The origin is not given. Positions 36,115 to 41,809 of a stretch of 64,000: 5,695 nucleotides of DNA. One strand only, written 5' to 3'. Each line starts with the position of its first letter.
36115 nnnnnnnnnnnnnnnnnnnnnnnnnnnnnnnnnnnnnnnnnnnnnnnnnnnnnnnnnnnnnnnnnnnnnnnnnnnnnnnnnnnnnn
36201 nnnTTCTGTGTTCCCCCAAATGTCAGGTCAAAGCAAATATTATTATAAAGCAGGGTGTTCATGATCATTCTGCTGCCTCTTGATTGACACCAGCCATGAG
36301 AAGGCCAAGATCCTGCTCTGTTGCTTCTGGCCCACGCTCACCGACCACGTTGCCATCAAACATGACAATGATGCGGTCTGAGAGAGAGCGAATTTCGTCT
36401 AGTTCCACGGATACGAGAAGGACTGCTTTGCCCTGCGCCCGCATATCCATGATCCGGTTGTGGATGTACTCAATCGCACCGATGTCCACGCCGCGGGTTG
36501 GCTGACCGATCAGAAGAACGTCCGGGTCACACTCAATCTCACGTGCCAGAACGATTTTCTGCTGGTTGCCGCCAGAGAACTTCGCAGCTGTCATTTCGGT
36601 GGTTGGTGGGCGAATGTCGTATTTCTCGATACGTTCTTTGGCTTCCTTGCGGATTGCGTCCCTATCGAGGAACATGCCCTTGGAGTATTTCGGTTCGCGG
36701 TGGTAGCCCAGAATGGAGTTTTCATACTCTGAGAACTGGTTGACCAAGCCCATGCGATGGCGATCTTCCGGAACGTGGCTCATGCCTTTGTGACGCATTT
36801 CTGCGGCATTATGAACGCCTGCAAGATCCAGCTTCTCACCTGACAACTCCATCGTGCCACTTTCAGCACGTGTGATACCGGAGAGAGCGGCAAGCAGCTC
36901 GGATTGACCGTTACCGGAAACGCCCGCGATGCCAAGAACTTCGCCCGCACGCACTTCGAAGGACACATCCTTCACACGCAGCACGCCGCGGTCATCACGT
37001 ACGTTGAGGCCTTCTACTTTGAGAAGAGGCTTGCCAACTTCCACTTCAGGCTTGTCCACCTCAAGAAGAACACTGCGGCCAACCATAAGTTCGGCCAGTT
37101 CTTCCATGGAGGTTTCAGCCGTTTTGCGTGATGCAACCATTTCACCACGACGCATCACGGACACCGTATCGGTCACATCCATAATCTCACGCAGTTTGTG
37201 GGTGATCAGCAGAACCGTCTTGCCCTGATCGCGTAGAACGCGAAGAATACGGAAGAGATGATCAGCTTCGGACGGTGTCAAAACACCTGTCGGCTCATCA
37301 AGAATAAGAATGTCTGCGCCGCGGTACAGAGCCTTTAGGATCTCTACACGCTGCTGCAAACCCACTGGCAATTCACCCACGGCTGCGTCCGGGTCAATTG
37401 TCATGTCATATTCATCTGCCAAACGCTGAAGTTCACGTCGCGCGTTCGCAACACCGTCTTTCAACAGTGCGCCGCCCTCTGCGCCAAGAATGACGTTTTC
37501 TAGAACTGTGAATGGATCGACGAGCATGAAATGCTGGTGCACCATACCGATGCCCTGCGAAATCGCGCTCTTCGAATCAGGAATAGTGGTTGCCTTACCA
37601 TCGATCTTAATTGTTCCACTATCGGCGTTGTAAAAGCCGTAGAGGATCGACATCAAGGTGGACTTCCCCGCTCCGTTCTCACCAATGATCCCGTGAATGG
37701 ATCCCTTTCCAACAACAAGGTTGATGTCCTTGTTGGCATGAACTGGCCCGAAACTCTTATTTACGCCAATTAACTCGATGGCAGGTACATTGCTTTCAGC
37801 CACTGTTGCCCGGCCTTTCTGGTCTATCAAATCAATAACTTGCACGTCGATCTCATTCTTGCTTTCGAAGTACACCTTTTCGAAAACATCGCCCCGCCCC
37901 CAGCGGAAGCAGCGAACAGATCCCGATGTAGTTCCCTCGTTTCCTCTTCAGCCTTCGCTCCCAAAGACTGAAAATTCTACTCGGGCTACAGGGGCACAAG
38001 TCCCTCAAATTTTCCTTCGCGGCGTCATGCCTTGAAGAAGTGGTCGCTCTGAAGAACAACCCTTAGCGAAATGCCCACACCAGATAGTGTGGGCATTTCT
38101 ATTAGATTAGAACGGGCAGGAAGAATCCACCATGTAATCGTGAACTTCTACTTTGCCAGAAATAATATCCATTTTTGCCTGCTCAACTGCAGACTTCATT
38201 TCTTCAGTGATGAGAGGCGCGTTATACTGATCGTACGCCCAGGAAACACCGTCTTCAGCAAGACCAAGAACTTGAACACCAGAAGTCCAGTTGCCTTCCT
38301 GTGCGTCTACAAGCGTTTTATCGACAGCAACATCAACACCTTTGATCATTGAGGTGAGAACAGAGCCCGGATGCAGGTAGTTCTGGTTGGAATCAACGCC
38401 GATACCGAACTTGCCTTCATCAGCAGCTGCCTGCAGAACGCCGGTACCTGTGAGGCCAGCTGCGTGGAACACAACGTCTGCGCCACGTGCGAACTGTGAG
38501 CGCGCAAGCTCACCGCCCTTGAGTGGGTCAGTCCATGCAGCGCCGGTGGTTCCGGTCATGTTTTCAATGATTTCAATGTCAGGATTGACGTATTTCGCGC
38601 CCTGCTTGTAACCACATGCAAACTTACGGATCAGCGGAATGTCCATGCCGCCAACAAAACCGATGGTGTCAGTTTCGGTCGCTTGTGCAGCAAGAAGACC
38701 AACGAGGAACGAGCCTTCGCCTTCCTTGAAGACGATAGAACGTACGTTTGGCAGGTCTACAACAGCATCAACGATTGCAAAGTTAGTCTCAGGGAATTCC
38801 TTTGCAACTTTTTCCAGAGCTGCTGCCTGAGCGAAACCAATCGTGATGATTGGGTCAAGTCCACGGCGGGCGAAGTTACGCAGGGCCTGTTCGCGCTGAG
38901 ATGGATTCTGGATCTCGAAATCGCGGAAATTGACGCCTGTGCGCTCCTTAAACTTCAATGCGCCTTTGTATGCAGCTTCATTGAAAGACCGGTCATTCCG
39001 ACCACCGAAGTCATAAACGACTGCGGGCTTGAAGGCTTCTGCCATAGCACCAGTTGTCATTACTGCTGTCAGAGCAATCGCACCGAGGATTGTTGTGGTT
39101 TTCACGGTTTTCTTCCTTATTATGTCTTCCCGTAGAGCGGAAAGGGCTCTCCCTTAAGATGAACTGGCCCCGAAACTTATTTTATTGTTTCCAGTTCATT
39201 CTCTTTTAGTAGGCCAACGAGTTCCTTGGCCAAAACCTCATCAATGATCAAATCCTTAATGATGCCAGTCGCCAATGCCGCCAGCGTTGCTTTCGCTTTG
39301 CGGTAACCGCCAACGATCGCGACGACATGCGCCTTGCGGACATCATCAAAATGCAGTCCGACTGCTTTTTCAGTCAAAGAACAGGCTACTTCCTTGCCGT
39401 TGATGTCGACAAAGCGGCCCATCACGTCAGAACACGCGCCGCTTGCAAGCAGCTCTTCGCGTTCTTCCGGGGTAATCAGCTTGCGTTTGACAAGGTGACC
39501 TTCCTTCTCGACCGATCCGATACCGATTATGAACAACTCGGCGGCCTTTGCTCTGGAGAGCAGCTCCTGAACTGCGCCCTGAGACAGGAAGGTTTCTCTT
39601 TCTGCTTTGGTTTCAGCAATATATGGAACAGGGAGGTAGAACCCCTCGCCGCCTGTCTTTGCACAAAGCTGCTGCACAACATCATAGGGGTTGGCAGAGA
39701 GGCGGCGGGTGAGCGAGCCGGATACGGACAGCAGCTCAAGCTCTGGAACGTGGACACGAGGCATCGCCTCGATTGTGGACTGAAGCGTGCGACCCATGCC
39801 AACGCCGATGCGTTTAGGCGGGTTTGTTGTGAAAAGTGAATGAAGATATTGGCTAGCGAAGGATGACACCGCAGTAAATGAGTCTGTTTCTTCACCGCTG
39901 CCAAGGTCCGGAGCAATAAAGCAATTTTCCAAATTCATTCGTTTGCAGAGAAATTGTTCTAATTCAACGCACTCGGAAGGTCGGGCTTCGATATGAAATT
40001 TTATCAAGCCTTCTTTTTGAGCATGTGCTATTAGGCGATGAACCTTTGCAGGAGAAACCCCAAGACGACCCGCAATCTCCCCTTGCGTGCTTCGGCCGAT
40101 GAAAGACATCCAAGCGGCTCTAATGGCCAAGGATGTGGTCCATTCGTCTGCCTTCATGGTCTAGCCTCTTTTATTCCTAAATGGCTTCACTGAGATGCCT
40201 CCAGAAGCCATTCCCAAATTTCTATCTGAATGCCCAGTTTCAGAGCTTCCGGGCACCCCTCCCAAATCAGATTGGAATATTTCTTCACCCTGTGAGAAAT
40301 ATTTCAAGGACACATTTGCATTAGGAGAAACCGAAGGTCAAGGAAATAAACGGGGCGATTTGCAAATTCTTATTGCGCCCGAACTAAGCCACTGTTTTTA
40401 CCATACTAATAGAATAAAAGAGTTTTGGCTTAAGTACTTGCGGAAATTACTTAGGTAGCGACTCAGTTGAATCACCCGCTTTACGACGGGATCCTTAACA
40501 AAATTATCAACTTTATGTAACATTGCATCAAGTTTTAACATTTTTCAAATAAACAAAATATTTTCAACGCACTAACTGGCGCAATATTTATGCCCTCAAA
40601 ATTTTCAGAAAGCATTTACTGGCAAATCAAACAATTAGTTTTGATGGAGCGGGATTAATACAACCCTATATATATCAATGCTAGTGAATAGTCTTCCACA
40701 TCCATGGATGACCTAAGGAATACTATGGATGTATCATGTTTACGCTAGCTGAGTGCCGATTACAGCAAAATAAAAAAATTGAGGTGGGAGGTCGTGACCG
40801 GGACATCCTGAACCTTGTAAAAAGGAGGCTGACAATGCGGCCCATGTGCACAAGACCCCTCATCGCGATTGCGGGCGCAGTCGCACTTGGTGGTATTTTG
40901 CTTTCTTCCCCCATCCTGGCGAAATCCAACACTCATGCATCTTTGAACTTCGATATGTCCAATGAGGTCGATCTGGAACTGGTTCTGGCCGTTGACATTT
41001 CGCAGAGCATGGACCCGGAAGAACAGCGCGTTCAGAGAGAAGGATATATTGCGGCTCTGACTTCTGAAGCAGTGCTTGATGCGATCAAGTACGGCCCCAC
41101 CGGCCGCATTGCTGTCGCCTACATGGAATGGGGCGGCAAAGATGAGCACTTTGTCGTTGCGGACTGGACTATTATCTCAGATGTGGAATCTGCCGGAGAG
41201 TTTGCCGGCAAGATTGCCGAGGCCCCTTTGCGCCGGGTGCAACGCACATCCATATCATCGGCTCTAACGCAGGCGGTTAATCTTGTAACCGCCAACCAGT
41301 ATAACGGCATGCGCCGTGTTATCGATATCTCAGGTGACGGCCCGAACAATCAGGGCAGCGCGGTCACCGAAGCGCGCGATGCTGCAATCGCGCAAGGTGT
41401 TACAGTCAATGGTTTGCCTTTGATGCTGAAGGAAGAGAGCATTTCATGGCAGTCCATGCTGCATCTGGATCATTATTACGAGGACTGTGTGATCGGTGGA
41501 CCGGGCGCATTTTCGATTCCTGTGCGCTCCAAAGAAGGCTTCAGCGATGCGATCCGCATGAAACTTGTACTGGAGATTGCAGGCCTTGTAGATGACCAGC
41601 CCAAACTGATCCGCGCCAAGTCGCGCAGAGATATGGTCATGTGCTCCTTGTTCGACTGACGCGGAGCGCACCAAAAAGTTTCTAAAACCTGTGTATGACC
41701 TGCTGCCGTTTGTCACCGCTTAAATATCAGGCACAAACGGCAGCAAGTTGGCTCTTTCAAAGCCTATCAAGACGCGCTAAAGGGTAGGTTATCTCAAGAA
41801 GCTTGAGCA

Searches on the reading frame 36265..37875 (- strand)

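Call 51: search_protein_families(library=pfam, proteins=[window:36265-37875:-], max_evalue=0.00001)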
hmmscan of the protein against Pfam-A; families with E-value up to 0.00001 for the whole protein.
window:36265-37875:- (536 aa): 1 family
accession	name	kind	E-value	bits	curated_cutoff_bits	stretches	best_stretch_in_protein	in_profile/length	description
PF00005.33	ABC_tran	-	1e-50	172.3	25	2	49-196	2-136/137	ABC transporter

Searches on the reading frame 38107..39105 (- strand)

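Call 51: search_protein_families(library=pfam, proteins=[window:38107-39105:-], max_evalue=0.00001)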
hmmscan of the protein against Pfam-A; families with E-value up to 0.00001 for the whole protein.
window:38107-39105:- (332 aa): 1 family
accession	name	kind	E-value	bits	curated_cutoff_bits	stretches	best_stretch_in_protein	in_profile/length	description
PF02608.20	Bmp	-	1.8e-65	221.3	24.1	1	28-319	4-295/301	ABC transporter substrate-binding protein PnrA-like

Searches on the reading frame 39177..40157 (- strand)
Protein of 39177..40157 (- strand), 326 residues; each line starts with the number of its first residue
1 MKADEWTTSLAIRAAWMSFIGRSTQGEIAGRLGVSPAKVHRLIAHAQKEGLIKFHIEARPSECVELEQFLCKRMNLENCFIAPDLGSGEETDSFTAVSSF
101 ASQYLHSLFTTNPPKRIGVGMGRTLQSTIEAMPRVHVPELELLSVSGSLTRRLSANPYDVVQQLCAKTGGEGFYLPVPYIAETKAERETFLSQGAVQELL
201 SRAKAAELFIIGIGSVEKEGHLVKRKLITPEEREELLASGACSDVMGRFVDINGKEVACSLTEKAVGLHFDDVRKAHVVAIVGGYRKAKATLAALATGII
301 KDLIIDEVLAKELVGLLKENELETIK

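Call 51: search_protein_families(library=pfam, proteins=[window:39177-40157:-], max_evalue=0.00001)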
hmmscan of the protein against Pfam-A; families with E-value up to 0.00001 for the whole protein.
window:39177-40157:- (326 aa): 2 families
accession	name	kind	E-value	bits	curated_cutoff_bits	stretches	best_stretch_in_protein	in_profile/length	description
PF04198.19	Sugar-bind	-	8.8e-58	195.9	27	1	60-314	3-256/257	Putative sugar-binding domain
PF13412.12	HTH_24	-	6.6e-06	26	21.9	0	21-53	16-48/48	Winged helix-turn-helix DNA-binding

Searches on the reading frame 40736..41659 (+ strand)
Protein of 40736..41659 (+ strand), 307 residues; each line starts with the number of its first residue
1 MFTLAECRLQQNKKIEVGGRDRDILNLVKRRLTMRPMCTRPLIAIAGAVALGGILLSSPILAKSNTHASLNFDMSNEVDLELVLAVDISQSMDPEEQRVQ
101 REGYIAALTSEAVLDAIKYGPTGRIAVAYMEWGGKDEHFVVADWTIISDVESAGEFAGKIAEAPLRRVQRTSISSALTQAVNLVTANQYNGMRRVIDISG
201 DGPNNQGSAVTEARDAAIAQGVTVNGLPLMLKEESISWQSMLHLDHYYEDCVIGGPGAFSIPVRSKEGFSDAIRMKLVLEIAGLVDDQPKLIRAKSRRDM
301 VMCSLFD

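Call 51: search_protein_families(library=pfam, proteins=[window:40736-41659:+], max_evalue=0.00001)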
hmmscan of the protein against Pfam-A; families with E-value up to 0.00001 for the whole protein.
window:40736-41659:+ (307 aa): 1 family
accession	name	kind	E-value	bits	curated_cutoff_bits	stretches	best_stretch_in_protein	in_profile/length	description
PF06707.17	DUF1194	-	2e-78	262.8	27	1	77-284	1-205/206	Protein of unknown function (DUF1194)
